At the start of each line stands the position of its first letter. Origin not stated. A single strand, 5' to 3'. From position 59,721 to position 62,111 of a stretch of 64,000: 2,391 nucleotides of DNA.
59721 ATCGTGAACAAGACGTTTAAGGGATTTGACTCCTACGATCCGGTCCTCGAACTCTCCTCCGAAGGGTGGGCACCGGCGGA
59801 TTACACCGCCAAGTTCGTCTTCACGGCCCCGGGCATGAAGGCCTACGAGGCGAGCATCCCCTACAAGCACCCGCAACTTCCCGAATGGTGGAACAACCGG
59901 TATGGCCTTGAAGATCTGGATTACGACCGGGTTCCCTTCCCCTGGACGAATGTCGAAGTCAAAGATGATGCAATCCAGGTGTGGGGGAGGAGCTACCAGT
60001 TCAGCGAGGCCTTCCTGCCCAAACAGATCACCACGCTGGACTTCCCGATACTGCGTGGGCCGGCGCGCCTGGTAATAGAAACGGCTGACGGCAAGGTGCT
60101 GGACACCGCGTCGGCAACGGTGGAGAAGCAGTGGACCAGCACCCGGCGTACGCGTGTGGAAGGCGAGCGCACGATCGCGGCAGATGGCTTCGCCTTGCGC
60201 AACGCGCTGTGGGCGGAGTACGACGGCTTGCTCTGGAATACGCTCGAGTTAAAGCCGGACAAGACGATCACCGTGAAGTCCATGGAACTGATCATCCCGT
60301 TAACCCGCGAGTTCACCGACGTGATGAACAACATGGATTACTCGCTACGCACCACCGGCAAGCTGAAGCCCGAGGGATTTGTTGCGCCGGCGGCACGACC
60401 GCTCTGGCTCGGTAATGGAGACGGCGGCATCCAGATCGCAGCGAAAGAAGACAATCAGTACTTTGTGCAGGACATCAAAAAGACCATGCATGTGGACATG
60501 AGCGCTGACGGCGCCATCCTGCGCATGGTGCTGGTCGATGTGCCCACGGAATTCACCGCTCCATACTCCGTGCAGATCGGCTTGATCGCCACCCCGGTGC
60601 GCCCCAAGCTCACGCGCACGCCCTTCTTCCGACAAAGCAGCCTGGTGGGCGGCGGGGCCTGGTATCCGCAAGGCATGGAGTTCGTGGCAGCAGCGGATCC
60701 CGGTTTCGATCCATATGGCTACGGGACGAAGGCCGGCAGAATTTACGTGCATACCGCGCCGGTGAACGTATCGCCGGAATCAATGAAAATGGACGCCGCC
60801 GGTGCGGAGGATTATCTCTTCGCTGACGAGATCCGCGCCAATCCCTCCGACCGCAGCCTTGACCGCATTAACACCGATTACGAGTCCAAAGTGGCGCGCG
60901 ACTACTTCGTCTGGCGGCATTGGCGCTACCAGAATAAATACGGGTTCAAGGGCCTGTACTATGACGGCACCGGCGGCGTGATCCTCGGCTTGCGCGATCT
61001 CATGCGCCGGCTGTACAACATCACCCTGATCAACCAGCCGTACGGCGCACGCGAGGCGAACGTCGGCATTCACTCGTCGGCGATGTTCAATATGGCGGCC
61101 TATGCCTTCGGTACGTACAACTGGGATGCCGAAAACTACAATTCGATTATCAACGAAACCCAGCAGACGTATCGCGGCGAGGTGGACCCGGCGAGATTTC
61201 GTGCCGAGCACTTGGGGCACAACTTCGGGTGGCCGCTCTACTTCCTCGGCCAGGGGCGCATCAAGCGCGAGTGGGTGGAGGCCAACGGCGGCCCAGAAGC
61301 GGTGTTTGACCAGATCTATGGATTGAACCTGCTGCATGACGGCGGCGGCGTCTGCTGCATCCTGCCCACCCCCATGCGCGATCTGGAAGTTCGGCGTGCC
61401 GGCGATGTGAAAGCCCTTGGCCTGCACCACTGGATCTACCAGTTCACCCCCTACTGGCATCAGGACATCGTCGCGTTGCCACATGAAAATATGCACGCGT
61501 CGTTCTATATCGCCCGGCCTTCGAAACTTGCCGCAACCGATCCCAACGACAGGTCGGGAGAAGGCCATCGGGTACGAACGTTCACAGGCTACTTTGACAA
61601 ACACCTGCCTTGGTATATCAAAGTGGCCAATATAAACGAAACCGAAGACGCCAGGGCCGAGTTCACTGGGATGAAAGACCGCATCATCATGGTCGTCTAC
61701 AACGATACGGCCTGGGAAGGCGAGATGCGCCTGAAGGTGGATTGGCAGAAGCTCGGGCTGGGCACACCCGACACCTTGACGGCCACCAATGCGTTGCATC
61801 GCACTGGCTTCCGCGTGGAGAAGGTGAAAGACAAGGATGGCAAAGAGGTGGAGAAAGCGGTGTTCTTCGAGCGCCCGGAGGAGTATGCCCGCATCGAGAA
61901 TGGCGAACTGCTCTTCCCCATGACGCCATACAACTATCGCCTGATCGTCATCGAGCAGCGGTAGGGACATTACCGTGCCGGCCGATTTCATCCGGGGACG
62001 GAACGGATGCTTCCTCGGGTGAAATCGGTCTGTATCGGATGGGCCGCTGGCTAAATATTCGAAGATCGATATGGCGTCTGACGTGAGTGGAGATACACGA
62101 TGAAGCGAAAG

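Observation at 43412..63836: ~20-kb operon of four tandem giant paralogs (LamG, CBM9-like, Ig-like, unknown C-terminal module) with GH95/DUF5703-like and BNR-propeller partners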

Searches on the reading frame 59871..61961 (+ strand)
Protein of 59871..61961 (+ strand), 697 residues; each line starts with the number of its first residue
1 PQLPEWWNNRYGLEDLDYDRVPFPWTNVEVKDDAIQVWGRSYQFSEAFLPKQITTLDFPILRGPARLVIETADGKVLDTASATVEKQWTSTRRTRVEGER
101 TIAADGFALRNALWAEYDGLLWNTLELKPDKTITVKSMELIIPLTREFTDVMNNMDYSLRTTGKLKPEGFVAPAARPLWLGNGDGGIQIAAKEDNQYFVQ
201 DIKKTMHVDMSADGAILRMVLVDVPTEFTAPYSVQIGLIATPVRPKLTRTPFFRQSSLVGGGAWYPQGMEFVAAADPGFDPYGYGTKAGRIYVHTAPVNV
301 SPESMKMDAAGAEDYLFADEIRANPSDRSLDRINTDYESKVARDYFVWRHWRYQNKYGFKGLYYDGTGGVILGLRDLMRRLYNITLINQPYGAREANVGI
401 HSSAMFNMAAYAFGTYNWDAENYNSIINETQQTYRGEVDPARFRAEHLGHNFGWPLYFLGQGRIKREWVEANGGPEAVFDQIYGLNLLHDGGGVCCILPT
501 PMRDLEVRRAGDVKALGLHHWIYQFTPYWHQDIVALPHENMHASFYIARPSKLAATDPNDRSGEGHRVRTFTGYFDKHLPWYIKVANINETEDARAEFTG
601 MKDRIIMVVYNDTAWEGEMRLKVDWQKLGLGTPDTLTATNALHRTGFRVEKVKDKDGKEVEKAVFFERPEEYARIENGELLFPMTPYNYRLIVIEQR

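Call 16: search_protein_families(library=pfam, proteins=[window:59871-61961:+], max_evalue=10)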
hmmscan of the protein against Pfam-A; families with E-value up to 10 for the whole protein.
window:59871-61961:+ (697 aa): 1 family
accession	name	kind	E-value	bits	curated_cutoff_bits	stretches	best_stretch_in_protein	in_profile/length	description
PF19543.5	GH123_N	-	8.1e-12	44.3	22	1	6-195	326-521/969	Glycoside hydrolase 123, N-terminal domain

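Call 28: search_protein_representatives(alignment_id=A3)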
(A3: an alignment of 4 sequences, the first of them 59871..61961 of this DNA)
Query: 4 sequences, 680 profile positions. Proteins with E-value up to 0.001 (for the whole library): 2538; up to 1e-10: 1522; up to 1e-30: 167. The best 150 are listed.
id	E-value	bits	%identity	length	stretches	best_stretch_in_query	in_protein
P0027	0.0e+00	1291.1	-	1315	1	2-680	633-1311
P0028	0.0e+00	1077.2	-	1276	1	2-679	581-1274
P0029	1.5e-285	965.4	-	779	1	3-680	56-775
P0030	2.3e-279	945.0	-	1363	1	2-679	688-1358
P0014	1.2e-247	840.2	-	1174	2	360-680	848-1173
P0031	2.2e-243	826.1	-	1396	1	5-678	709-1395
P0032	1.2e-231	787.3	-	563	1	117-680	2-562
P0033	7.2e-205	698.8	-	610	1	2-481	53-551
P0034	1.8e-197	674.4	-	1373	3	15-357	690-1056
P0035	1.0e-163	562.8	-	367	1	322-679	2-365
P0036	6.1e-154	530.5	-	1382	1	5-678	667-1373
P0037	1.0e-124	433.9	-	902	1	6-678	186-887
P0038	2.6e-117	409.4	-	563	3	357-541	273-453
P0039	9.3e-116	404.3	-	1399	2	13-541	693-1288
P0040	1.7e-113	396.9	-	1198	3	8-356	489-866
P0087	6.3e-44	166.9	-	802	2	15-537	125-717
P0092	2.4e-43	165.0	-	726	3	7-355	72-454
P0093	1.3e-42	162.5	-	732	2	17-449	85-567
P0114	2.0e-38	148.7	-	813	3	2-244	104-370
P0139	1.1e-34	136.4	-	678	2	15-234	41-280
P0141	1.3e-34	136.2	-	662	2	9-534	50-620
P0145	2.8e-34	135.0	-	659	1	7-447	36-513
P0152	2.9e-33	131.7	-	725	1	8-545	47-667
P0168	6.4e-32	127.2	-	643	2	16-443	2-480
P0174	2.0e-31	125.6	-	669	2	29-234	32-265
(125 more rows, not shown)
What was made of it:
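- The family holds 2538 clusters at 50% identity with E<=1e-3 (call 28).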

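Call 45: find_related_loci(query=A5, collection=genome_contigs, flank=10000)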
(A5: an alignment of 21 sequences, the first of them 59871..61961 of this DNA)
Query A5 (697 aa) in genome_contigs; peptide patterns used: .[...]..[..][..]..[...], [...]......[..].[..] (x = any residue, [..] = any of these).
101 stretches matched a pattern; 30 encode a relative of the query (tblastn E <= 1e-3); 26 distinct loci.
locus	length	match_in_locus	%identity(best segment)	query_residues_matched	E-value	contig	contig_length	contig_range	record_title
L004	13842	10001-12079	61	1-696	0e+0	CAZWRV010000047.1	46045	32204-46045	MAG TPA_asm: uncultured Victivallaceae bacterium isolate binchicken_co135_207 genome assembly, contig: NODE_1668_length_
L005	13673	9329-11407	58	1-695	0e+0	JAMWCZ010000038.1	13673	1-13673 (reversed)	MAG: Candidatus Omnitrophota bacterium isolate QZM4_2.bins.330.Tibet NODE_17661_length_13673_cov_1.720360, whole genome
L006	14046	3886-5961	54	1-696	0e+0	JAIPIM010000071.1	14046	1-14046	MAG: Candidatus Paceibacterota bacterium isolate Tobar13.5m-G74 Tobar13-5m-C4980, whole genome shotgun sequence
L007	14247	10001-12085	55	1-696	0e+0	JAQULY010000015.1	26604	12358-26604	MAG: Kiritimatiellae bacterium isolate STD1_141 NODE_3793_length_26604_cov_3.101635_Sandtown_D1, whole genome shotgun se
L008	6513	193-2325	50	1-697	0e+0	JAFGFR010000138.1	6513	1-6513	MAG: Victivallales bacterium isolate Zod_Metabat.1329 k87_6175756, whole genome shotgun sequence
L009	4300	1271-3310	47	6-695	0e+0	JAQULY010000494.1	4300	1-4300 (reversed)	MAG: Kiritimatiellae bacterium isolate STD1_141 NODE_86536_length_4300_cov_2.628085_Sandtown_D1, whole genome shotgun se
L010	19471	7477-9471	46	6-696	0e+0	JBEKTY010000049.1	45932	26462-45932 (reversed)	MAG: Thermoguttaceae bacterium isolate SPRUCE 569 SPRUCE_569_49, whole genome shotgun sequence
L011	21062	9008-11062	43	1-696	9e-180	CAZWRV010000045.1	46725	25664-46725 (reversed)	MAG TPA_asm: uncultured Victivallaceae bacterium isolate binchicken_co135_207 genome assembly, contig: NODE_1635_length_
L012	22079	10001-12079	43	3-696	2e-177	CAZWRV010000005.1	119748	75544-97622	MAG TPA_asm: uncultured Victivallaceae bacterium isolate binchicken_co135_207 genome assembly, contig: NODE_354_length_1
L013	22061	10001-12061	54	6-697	0e+0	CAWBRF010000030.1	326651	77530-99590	MAG: uncultured Planctomycetia bacterium isolate MFD01231.bin.2.10 genome assembly, contig: contig_5627, whole genome sh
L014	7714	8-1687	43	107-697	2e-147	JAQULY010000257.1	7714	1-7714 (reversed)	MAG: Kiritimatiellae bacterium isolate STD1_141 NODE_30635_length_7714_cov_3.282984_Sandtown_D1, whole genome shotgun se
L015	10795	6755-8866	52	1-697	0e+0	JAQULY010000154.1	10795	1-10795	MAG: Kiritimatiellae bacterium isolate STD1_141 NODE_17189_length_10795_cov_2.862111_Sandtown_D1, whole genome shotgun s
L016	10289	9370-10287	53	1-310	4e-106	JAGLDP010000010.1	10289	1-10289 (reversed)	MAG: Bacteroidales bacterium isolate SW_4_38 ROV167.bin.38.fa_10, whole genome shotgun sequence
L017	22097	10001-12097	38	3-696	9e-140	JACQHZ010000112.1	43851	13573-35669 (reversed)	MAG: Verrucomicrobia bacterium isolate NC_groundwater_1112_Ag_S2p5_58_80 S_2p5_S6_coassembly_k141_1167080, whole genome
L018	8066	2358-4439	33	3-696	2e-95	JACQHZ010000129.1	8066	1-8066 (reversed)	MAG: Verrucomicrobia bacterium isolate NC_groundwater_1112_Ag_S2p5_58_80 S_2p5_S6_coassembly_k141_1383554, whole genome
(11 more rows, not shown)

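Call 58: predict_structure(alignment_id=A5)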
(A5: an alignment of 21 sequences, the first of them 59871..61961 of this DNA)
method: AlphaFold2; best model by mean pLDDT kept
length: 697 residues; sequences in the alignment: 21
mean_pLDDT: 83.6   pTM: 0.86
mean pLDDT of the five models: 83.6, 82.7, 81.9, 81.5, 78.6
residues with pLDDT >= 90: 344; 70-90: 244; 50-70: 55; < 50: 54
segments of 3 or more residues with pLDDT < 50: 261-300, 307-314
pLDDT, mean of each block of 10 residues (from residue 1): 78 92 92 94 96 94 97 95 96 97 96 96 98 97 93 69 62 87 89 92 91 93 97 96 84 73 44 41 36 38 48 51 57 64 80 72 64 88 82 77 78 81 81 87 79 80 88 91 92 87 91 89 90 89 95 88 79 89 90 90 95 94 93 95 90 92 92 96 95 94
secondary structure, 60 per line:
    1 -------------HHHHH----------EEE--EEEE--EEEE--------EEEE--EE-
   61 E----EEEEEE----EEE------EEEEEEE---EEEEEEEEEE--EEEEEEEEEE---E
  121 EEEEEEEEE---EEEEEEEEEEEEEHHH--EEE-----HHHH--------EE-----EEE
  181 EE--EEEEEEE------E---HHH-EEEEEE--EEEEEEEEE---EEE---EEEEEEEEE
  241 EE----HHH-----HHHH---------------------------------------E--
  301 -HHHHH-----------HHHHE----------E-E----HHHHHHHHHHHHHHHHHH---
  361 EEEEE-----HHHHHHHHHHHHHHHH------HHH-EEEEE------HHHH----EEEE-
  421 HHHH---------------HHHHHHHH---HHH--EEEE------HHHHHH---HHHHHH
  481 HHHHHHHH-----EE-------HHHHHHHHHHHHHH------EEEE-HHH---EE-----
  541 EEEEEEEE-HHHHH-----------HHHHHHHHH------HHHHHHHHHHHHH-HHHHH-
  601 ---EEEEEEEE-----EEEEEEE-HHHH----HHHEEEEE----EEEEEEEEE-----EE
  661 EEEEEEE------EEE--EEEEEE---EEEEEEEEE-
elements in order (helices of 4 or more, strands of 3 or more residues): H14-18 E29-31 E34-37 E40-43 E52-55 E66-71 E76-78 E85-91 E95-104 E107-116 E120-129 E133-145 E151-153 H159-162 E178-182 E185-191 E206-211 E214-222 E226-228 E232-242 H255-258 H302-306 H318-321 H340-357 E361-365 H371-386 E397-401 H408-411 E416-419 H421-424 H440-447 E456-459 H466-471 H475-488 H503-516 E523-526 E541-548 H550-554 H566-574 H581-593 H595-599 E604-611 E617-623 H625-628 E636-640 E645-653 E659-667 E674-676 E679-684 E688-696
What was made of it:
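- On Clan GH-D / GH97-type alpha-glycosidases: D834 ends one strand and E890 follows the second strand after it (call 58).
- The module-only AF2 model has pLDDT 83.6 and pTM 0.86 (call 58). Barrel strands 1-3 are modelled with low confidence (pLDDT 36-64, call 58).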

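Call 60: fold_search(model_id=the predicted structure, library=pdb)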
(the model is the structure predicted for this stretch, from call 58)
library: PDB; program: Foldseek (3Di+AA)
matches with E <= 10: 975; with E <= 0.001: 150
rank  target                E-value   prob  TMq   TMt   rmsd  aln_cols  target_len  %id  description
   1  5e1q_A                1.9e-12  1.00  0.29  0.30  15.0       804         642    9  Mutant (D415G) GH97 alpha-galactosidase in complex with Gal-Lac (released 2016-10-05)
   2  5e1q_B                1.2e-11  1.00  0.20  0.21  22.0       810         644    9  Mutant (D415G) GH97 alpha-galactosidase in complex with Gal-Lac (released 2016-10-05)
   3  3a24_A                4.4e-11  1.00  0.20  0.22  18.5       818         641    9  Crystal structure of BT1871 retaining glycosidase (released 2009-10-06)
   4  8x1b                  1.3e-10  1.00  0.36  0.37  13.1       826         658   10  Cryo-EM structure of FpGalactosaminidase from Flavonifractor plautii in apo state (released 2024-11-13)
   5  9ayu_A                2.6e-10  1.00  0.38  0.39  12.4       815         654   10  Structure of the A type blood alpha-D-galactosamine galactosaminidase D463A mutant from Flavonifractor plautii (released 2024-12-18)
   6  5xfm_B                4.9e-10  1.00  0.20  0.21  20.2       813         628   10  Crystal structure of beta-arabinopyranosidase (released 2018-02-28)
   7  5xfm_D                1.4e-09  1.00  0.20  0.22  19.7       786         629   10  Crystal structure of beta-arabinopyranosidase (released 2018-02-28)
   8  5xfm_A                2.1e-09  1.00  0.21  0.22  20.0       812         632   10  Crystal structure of beta-arabinopyranosidase (released 2018-02-28)
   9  6lz1_A                6.8e-07  1.00  0.23  0.15   5.1       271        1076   10  Structure of S.pombe alpha-mannosidase Ams1 (released 2020-09-09)
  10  3vd4_A                8.9e-07  1.00  0.19  0.14   9.9       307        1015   12  E. coli (lacZ) beta-galactosidase (N460D) in complex with IPTG (released 2012-04-11)
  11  7qqh_C                1.0e-06  1.00  0.23  0.25  16.6       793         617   10  Crystal structure of MYORG (D520N) in complex with Gal-a1,4-Glc (released 2022-08-31)
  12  3vd9_A                1.4e-06  1.00  0.20  0.14  10.2       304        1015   12  E. coli (lacZ) beta-galactosidase (N460S) in complex with IPTG (released 2012-04-11)
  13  3t0a_A                1.6e-06  1.00  0.21  0.15   8.9       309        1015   12  E. coli (LacZ) beta-galactosidase (S796T) (released 2012-01-18)
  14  7qqh_A                1.8e-06  0.99  0.24  0.26  16.3       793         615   10  Crystal structure of MYORG (D520N) in complex with Gal-a1,4-Glc (released 2022-08-31)
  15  3i3b_A                2.0e-06  1.00  0.19  0.14  10.2       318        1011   10  E.coli (lacz) Beta-Galactosidase (M542A) in Complex with D-Galactopyranosyl-1-on (released 2010-05-12)
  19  3mi6_D                2.6e-06  1.00  0.33  0.31  14.7       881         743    9  Crystal structure of the alpha-galactosidase from Lactobacillus brevis, Northeast Structural Genomics Consortium Targe (released 2010-04-28)
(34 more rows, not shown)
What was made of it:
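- On Clan GH-D / GH97-type alpha-glycosidases: Shown by the secondary structure of the AF2 model and by Foldseek hits over about 800 columns (calls 58, 60).
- Closest known: GH97 / GH36 / GH31 alpha-glycosidases. Same: These are the best Foldseek hits, aligned over about 800 columns (call 60).
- The top Foldseek PDB hits align over about 800 columns: GH97 (5e1q at 1.9e-12, 3a24, 5xfm), GH36 (8x1b, 9ayu at about 1e-10, TM 0.36-0.39; 3mi6) and GH31 MYORG (call 60). The best Foldseek hits are GH97, a family I recall as having both retaining and inverting members with a Ca2+ held by several Glu residues (own knowledge; call 60).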

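Call 62: search_protein_families(library=pfam, alignment_id=A6, max_evalue=1)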
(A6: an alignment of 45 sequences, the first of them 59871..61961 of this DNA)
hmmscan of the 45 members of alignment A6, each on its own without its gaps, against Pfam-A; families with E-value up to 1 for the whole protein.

A. member 1, window:59871-61961:+ (697 aa): 1 family
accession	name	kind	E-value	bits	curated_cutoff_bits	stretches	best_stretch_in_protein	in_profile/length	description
PF19543.5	GH123_N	-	8.1e-12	44.3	22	1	6-195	326-521/969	Glycoside hydrolase 123, N-terminal domain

B. families by the number of members that match (of 45 scanned): 55 families (the first 25 are shown)
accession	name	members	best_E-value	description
PF19543.5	GH123_N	45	1.9e-45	Glycoside hydrolase 123, N-terminal domain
PF13385.13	Laminin_G_3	15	6.7e-21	Concanavalin A-like lectin/glucanases superfamily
PF19773.5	DUF6259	6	5e-07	Domain of unknown function (DUF6259)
PF22925.3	TS_C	5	8.8e-06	Trans-sialidase, C-terminal domain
PF02210.31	Laminin_G_2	5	0.0024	Laminin G domain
PF06452.16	CBM9_1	4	2.8e-09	Carbohydrate family 9 binding domain-like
PF14871.12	GHL6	3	1.9e-06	Hypothetical glycosyl hydrolase 6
PF16657.11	Malt_amylase_C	3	0.092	Maltogenic Amylase, C-terminal domain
PF09608.15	Alph_Pro_TM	2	1e-05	Putative transmembrane protein (Alph_Pro_TM)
PF16011.10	CBM9_2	2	0.00089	Carbohydrate-binding family 9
PF17801.7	Melibiase_C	2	0.0014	Alpha galactosidase C-terminal beta sandwich domain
PF11589.14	DUF3244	2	0.0038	Domain of unknown function (DUF3244)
PF16967.11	TcfC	2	0.0099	E-set like domain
PF21702.3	GLGE_C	2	0.023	GLGE, C-terminal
PF06439.18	3keto-disac_hyd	1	1.2e-08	3-keto-disaccharide hydrolase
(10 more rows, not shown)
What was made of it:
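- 61680..61958 (+): g5 C-terminal beta-sandwich (residues 1073-1165). It is the best-conserved domain, at 63-77% identity among the four paralogs. Weak Melibiase_C, Malt_amylase_C and GLGE_C hits in relatives (call 62).
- On PF19543 / DUF6067: Met in 45 of 45 relatives (call 62).
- In the family-wide scan, DUF6259 in 6 members (best 5e-7), GHL6 in 3 members (best 1.9e-6), and GH66, Melibiase_C and Malt_amylase_C in 1-3 members each (call 62). One relative hits GH66 (call 62), a family I recall as including transglycosylases (own knowledge).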

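Call 79: search_protein_families(library=pfam, proteins=[P0139, P0141, P0145, P0152, P0168, P0174, P0092, P0093, P0087, P0114], max_evalue=0.1)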
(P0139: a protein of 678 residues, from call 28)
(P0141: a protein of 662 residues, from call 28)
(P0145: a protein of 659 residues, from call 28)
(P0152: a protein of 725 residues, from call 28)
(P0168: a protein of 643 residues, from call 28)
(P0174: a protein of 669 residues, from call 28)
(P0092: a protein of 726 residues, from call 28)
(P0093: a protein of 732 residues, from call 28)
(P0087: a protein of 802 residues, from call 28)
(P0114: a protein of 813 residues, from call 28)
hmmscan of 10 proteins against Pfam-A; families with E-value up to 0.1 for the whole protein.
P0139 (678 aa): 2 families
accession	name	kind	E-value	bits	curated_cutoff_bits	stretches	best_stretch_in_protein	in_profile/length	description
PF19543.5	GH123_N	-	3.9e-33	114.8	22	2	42-219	325-515/969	Glycoside hydrolase 123, N-terminal domain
PF14501.12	HATPase_c_5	-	0.099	13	22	0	599-628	26-54/102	GHKL domain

P0141 (662 aa): 1 family
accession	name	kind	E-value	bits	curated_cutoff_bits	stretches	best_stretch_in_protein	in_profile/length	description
PF19543.5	GH123_N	-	1.2e-18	66.9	22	2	57-230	325-515/969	Glycoside hydrolase 123, N-terminal domain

P0145 (659 aa): 3 families
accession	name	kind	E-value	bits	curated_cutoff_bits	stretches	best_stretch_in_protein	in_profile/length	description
PF19543.5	GH123_N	-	5.7e-28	97.7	22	2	38-249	318-537/969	Glycoside hydrolase 123, N-terminal domain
PF01120.23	Alpha_L_fucos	-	0.00015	21.8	25.2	1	379-456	185-246/345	Alpha-L-fucosidase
PF17289.8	Terminase_6C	-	0.042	14.3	22.6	0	407-455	46-88/155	Terminase RNaseH-like domain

P0152 (725 aa): 1 family
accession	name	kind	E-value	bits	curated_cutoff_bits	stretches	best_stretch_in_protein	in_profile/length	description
PF19543.5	GH123_N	-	1.4e-18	66.6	22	1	56-258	326-526/969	Glycoside hydrolase 123, N-terminal domain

P0168 (643 aa): 1 family
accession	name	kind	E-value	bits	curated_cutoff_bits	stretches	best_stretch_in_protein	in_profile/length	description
PF19543.5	GH123_N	-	9.3e-27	93.7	22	2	2-198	325-514/969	Glycoside hydrolase 123, N-terminal domain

P0174 (669 aa): 3 families
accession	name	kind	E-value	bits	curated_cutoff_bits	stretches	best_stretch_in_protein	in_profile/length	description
PF19543.5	GH123_N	-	1.3e-23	83.3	22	2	24-165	326-474/969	Glycoside hydrolase 123, N-terminal domain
PF19773.5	DUF6259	-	0.00018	21.1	28.7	1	320-430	107-216/300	Domain of unknown function (DUF6259)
PF02638.21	GHL10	-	0.071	12.6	27.9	0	318-418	70-163/311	Glycosyl hydrolase-like 10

P0092 (726 aa): 1 family
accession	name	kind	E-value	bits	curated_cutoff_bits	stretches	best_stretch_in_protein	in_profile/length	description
PF19543.5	GH123_N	-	5.8e-22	77.8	22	2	83-262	326-515/969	Glycoside hydrolase 123, N-terminal domain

P0093 (732 aa): 2 families
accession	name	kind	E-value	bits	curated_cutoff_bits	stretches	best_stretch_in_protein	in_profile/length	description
PF19543.5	GH123_N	-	6.6e-22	77.7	22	2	84-268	325-516/969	Glycoside hydrolase 123, N-terminal domain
PF23608.1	Ig_ILCR1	-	0.084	13.4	27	0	4-64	24-88/114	ILCR1 Ig-like domain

P0087 (802 aa): 1 family
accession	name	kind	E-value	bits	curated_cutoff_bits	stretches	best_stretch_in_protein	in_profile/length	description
PF19543.5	GH123_N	-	1.7e-09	36.6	22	1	126-321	325-515/969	Glycoside hydrolase 123, N-terminal domain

P0114 (813 aa): 1 family
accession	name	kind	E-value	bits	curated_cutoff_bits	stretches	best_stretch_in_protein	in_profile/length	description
PF19543.5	GH123_N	-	9.5e-15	54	22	1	114-307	321-520/969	Glycoside hydrolase 123, N-terminal domain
